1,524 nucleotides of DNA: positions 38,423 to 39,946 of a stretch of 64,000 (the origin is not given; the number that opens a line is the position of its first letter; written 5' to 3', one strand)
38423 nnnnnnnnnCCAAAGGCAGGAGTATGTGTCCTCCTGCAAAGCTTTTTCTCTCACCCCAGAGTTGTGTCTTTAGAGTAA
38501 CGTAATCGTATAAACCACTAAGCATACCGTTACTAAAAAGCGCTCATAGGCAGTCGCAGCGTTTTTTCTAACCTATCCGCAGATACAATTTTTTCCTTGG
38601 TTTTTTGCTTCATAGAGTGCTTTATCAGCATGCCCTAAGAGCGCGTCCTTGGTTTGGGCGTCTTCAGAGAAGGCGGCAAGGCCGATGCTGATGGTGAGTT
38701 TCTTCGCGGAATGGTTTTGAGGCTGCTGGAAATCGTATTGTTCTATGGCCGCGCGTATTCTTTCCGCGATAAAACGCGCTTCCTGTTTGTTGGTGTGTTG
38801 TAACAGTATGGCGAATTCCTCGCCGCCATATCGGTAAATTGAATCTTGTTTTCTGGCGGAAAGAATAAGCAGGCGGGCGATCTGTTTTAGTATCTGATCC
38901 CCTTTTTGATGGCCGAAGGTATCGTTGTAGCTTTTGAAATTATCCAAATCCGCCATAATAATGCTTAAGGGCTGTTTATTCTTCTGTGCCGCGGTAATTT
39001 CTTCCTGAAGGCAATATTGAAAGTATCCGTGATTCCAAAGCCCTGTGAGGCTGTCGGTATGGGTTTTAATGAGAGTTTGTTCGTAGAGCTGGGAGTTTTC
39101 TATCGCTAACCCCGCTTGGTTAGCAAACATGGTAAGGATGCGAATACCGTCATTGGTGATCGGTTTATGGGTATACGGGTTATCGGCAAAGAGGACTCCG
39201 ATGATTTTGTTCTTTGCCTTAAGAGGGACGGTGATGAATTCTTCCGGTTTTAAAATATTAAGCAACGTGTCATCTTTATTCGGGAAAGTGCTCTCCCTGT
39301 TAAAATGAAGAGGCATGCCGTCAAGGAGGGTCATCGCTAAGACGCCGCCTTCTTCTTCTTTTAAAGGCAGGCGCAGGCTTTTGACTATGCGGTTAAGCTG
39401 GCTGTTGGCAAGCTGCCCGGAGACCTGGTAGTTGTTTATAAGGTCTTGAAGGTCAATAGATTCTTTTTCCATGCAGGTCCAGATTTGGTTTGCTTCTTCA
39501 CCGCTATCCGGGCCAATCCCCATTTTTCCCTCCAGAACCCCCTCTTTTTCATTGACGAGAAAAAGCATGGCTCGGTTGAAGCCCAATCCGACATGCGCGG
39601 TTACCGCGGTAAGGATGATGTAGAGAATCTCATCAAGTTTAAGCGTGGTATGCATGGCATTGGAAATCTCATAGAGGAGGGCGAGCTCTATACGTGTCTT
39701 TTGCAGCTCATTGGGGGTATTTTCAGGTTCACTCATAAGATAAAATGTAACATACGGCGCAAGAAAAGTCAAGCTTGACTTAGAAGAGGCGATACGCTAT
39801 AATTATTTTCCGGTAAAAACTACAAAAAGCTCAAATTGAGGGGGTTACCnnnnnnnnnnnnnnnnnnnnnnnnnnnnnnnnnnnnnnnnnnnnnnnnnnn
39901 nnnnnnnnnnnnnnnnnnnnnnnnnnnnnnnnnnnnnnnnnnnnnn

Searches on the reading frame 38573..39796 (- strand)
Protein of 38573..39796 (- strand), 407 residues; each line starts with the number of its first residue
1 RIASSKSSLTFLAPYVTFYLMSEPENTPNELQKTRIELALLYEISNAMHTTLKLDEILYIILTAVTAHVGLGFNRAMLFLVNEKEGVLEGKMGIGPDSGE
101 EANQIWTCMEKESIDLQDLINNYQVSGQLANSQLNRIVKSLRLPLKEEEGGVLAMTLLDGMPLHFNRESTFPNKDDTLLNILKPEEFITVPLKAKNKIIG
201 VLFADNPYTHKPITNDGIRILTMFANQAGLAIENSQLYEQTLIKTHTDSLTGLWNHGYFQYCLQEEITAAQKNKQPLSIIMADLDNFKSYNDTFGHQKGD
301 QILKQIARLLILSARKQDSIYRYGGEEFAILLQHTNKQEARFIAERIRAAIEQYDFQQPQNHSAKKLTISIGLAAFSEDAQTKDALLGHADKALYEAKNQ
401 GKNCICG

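Call 8: search_protein_families(library=pfam, proteins=[window:38573-39796:-], max_evalue=0.01)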
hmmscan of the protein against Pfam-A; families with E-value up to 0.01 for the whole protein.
window:38573-39796:- (407 aa): 8 families
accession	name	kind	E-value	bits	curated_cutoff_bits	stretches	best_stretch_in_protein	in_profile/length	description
PF00990.26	GGDEF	-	4.3e-50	170.1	23.8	1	246-403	2-160/161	Diguanylate cyclase, GGDEF domain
PF01590.32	GAF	-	6.7e-10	40.1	22.4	1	54-232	2-133/133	GAF domain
PF13185.12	GAF_2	-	7.6e-07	29.9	28.6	1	140-233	47-136/136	GAF domain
PF13492.12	GAF_3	-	2e-05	25.4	27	1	182-234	78-129/129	GAF domain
PF24898.2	GGDEF_GdpP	-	0.00039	21.1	30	1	283-401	2-112/126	Cyclic-di-AMP phosphodiesterase GdpP-like, GGDEF domain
PF11849.14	DUF3369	-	0.00093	19.9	27.2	0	184-240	115-167/168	Domain of unknown function (DUF3369)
PF22335.1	Cas10-Cmr2_palm2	-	0.001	19.6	27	1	308-406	48-133/133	Cas10/Cmr2, second palm domain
PF04965.19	GPW_gp25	-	0.0099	16.1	27.2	0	300-354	5-59/96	Baseplate wedge protein gp25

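Call 72: search_protein_families(library=ncbifam, proteins=[window:38573-39796:-], max_evalue=0.001)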
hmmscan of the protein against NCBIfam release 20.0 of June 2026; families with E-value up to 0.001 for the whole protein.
window:38573-39796:- (407 aa): 25 families
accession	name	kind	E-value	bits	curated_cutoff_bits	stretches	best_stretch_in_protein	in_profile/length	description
NF041606.1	dguan_cyc_DgcA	equivalog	3.3e-54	184.1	370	1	174-405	110-336/340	diguanylate cyclase DgcA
TIGR00254.1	GGDEF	domain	1.9e-51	174.1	37.4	1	245-405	5-164/168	diguanylate cyclase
NF007135.0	PRK09581.1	equivalog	1.4e-50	172.4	474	1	239-406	286-453/457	PleD family two-component system response regulator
NF038266.1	diguan_SiaD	equivalog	8.6e-44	149.8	290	1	244-404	93-251/252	biofilm regulation diguanylate cyclase SiaD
NF007380.0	PRK09894.1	equivalog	3.4e-43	148.1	256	1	241-405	125-284/296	diguanylate cyclase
NF051473.1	DigCycDgcsShew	equivalog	2.4e-40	138.7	400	1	218-405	108-288/291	diguanylate cyclase DgcS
NF007423.1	PRK09966.1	equivalog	2.5e-38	132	325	1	225-398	223-390/390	diguanylate cyclase DgcN/YfiN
NF047654.1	DiguCycDgcRLepto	equivalog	3.6e-37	127.9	500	1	236-405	124-293/295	diguanylate cyclase DgcR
NF047872.1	GGDEF_GdpS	equivalog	1.4e-33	116.5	400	1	245-405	187-347/355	GGDEF domain-containing protein GdpS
NF011955.1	PRK15426.1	equivalog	1.7e-32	112.3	408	1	245-406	398-559/564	cellulose biosynthesis regulator diguanylate cyclase DgcQ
NF007298.0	PRK09776.1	equivalog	3.6e-32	111.2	1135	1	245-404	684-841/1111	diguanylate cyclase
NF045675.1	PhdiestaseDibA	equivalog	3.2e-30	105.1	980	1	231-404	191-360/623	phosphodiesterase DibA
NF040885.1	diguan_DgcJ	equivalog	3.8e-26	91.9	500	1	241-402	337-490/493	diguanylate cyclase DgcJ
NF007474.0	PRK10060.1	equivalog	1.4e-25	89.6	782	1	237-404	229-391/663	cyclic di-GMP phosphodiesterase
NF007599.0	PRK10245.1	equivalog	2.1e-25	89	402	1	244-403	209-365/371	diguanylate cyclase AdrA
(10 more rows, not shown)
